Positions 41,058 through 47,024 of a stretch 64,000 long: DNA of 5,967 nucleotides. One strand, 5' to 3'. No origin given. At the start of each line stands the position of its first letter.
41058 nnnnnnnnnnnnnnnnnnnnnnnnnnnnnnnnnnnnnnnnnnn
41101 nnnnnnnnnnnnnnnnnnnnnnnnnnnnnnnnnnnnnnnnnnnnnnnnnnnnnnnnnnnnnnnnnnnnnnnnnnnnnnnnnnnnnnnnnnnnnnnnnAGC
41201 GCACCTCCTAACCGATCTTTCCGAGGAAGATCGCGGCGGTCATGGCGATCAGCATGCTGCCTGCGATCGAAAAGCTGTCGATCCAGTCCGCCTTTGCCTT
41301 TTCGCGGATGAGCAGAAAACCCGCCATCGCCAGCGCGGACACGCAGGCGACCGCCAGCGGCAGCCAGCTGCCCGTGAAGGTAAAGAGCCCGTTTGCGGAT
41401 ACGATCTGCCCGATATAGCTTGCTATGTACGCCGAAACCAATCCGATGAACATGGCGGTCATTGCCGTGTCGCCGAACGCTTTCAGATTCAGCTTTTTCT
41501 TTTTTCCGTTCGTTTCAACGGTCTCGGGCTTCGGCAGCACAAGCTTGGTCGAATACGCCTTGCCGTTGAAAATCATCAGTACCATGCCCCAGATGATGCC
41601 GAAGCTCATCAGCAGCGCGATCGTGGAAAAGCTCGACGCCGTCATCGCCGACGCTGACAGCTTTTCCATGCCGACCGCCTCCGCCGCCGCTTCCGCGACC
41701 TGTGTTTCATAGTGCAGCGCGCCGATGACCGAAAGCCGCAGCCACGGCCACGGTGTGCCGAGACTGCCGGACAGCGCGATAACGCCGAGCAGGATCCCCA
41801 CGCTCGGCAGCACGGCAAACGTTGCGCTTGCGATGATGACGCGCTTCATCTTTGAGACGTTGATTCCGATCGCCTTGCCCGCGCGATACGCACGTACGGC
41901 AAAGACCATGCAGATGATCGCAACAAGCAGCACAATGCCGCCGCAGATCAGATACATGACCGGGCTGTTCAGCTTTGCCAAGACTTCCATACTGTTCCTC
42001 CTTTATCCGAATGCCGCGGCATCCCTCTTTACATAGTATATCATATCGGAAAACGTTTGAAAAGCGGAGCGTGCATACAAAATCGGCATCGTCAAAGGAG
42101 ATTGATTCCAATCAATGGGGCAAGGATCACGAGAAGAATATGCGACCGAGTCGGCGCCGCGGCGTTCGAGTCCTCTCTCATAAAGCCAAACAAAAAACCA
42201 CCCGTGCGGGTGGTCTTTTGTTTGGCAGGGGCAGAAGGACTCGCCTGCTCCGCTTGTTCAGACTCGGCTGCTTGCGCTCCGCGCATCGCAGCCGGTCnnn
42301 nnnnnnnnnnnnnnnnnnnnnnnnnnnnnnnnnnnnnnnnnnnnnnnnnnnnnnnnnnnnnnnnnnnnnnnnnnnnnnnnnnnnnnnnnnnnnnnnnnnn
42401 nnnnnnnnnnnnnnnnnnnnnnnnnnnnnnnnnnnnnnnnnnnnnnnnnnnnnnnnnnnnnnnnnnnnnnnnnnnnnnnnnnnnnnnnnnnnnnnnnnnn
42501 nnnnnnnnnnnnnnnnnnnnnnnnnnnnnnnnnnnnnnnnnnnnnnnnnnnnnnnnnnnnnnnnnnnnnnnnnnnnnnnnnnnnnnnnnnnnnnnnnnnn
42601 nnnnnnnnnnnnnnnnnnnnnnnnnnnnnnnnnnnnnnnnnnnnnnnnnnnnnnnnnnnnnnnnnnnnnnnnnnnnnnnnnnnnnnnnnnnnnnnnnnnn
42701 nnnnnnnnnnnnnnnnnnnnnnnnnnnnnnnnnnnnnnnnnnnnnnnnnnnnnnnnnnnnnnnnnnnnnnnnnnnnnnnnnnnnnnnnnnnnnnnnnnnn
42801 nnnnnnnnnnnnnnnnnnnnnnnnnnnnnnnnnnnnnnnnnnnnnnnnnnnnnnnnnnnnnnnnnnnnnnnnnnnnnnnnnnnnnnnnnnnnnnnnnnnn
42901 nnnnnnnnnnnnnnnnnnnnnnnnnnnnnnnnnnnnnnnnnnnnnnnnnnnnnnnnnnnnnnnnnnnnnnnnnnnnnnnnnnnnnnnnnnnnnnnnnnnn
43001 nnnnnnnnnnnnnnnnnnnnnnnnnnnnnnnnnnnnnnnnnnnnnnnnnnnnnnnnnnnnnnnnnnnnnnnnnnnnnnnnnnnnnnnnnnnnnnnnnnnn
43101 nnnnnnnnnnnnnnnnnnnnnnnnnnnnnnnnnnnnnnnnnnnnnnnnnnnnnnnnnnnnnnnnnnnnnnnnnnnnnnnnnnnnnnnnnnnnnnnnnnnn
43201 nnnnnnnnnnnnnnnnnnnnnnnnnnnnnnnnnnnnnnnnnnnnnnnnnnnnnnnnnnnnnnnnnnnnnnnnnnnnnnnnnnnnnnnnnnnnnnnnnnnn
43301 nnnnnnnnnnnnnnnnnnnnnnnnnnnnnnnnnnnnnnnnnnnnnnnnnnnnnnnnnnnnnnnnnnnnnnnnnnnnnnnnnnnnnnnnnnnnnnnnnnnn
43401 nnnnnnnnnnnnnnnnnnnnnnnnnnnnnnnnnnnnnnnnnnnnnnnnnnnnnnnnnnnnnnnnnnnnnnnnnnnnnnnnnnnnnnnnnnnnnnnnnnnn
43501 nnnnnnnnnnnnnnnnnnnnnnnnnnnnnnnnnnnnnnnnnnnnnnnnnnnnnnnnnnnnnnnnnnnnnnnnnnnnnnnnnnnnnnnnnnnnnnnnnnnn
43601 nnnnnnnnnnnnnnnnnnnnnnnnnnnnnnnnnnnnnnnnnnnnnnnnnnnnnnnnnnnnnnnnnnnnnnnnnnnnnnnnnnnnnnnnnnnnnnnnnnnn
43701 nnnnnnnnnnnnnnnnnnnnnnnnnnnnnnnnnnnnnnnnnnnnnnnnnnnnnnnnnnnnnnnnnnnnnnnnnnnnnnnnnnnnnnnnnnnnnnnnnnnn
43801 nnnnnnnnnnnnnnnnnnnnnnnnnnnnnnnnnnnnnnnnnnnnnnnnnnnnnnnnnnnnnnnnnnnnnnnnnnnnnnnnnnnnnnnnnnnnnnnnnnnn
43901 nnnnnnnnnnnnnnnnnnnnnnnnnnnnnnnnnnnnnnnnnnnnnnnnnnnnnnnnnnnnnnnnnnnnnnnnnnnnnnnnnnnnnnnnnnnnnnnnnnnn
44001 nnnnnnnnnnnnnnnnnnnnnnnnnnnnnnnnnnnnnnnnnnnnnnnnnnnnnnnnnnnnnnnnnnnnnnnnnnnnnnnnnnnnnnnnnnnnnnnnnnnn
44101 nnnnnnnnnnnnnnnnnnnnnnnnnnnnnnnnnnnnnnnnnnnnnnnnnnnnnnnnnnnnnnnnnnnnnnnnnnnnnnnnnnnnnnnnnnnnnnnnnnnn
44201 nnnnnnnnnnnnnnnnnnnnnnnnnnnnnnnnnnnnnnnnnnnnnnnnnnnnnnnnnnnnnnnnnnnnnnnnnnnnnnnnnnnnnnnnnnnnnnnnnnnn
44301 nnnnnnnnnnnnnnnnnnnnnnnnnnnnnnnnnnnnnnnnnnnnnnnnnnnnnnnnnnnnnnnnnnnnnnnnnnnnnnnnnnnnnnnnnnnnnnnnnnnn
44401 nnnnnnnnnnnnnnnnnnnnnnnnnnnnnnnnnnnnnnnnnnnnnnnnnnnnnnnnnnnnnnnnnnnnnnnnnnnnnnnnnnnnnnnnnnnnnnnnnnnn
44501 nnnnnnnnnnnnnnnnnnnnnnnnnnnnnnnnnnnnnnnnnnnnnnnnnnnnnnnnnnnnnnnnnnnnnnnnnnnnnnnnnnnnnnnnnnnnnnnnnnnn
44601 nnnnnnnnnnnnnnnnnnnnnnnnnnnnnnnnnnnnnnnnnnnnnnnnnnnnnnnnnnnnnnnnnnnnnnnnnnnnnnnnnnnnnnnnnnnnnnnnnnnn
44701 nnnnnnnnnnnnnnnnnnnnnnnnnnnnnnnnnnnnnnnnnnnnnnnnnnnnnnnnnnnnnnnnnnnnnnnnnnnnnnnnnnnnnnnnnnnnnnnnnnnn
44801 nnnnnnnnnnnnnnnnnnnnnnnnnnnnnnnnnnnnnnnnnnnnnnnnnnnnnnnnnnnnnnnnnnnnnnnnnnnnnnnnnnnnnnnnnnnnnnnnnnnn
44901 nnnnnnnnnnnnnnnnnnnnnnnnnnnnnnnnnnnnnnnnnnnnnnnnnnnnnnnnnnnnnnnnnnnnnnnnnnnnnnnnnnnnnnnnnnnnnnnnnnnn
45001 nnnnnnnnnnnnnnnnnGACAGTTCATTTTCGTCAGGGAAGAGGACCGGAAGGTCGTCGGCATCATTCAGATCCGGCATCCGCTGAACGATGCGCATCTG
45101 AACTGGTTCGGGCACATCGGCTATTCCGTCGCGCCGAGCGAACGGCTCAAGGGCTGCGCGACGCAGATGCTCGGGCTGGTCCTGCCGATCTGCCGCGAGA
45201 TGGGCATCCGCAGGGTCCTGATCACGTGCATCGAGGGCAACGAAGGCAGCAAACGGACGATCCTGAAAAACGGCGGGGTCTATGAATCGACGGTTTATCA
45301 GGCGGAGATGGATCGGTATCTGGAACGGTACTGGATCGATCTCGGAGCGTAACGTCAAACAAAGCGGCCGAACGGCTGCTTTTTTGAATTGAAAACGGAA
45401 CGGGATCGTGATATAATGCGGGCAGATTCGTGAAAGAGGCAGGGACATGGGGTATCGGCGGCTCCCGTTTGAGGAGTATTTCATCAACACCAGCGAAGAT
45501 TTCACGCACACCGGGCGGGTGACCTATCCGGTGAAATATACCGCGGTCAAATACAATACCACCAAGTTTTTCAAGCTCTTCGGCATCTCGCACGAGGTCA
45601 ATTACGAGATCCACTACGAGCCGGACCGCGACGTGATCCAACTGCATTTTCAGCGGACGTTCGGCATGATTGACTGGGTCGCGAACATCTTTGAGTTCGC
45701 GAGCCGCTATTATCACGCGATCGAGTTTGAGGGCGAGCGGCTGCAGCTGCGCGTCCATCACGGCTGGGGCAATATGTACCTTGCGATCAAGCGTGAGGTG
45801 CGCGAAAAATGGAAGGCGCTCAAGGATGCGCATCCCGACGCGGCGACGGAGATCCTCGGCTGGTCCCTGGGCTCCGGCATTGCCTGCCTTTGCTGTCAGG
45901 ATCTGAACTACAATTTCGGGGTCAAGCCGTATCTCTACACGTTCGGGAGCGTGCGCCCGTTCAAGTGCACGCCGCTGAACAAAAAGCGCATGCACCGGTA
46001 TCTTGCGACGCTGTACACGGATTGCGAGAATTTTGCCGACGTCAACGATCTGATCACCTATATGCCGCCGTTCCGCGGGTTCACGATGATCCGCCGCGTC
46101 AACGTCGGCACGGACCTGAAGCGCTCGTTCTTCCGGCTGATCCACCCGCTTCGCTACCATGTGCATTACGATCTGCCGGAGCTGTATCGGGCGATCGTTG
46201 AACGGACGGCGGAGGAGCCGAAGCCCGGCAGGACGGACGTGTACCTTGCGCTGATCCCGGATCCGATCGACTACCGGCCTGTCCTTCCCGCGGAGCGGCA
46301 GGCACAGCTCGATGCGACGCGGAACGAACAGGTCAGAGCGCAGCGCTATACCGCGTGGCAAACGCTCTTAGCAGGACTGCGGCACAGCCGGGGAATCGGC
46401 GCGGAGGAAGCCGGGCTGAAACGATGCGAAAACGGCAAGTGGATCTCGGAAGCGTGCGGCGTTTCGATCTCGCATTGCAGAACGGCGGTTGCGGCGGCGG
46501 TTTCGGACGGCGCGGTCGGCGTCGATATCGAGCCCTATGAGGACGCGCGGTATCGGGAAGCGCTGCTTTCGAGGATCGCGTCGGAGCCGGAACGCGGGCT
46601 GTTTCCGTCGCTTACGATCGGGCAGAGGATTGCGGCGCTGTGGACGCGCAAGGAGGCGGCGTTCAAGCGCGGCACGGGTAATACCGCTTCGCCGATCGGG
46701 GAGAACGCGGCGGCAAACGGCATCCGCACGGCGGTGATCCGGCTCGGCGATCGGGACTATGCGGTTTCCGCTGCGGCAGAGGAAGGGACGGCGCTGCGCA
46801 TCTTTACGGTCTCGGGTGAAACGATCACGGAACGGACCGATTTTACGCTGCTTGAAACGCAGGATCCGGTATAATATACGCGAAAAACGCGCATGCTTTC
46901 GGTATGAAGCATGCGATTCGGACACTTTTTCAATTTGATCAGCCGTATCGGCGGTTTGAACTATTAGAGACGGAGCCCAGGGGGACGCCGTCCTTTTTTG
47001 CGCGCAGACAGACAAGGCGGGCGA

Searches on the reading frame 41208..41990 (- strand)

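Call 35: search_protein_families(library=pfam, proteins=[window:41208-41990:-], max_evalue=0.001)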
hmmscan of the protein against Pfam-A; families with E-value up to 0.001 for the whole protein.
window:41208-41990:- (260 aa): 1 family
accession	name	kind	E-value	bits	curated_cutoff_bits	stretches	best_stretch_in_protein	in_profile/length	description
PF16481.10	DUF5058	-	1.4e-64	218.2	28.2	1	8-250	1-222/222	Domain of unknown function (DUF5058)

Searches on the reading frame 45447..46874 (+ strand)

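Call 35: search_protein_families(library=pfam, proteins=[window:45447-46874:+], max_evalue=0.001)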
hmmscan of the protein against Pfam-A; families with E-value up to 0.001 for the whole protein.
window:45447-46874:+ (475 aa): 2 families
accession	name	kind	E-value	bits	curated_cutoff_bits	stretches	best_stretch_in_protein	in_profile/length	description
PF01764.32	Lipase_3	-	4.6e-08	33.5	22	1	76-171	12-105/140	Lipase (class 3)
PF01648.25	ACPS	-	9.4e-08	32.5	25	1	356-407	1-59/111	4'-phosphopantetheinyl transferase superfamily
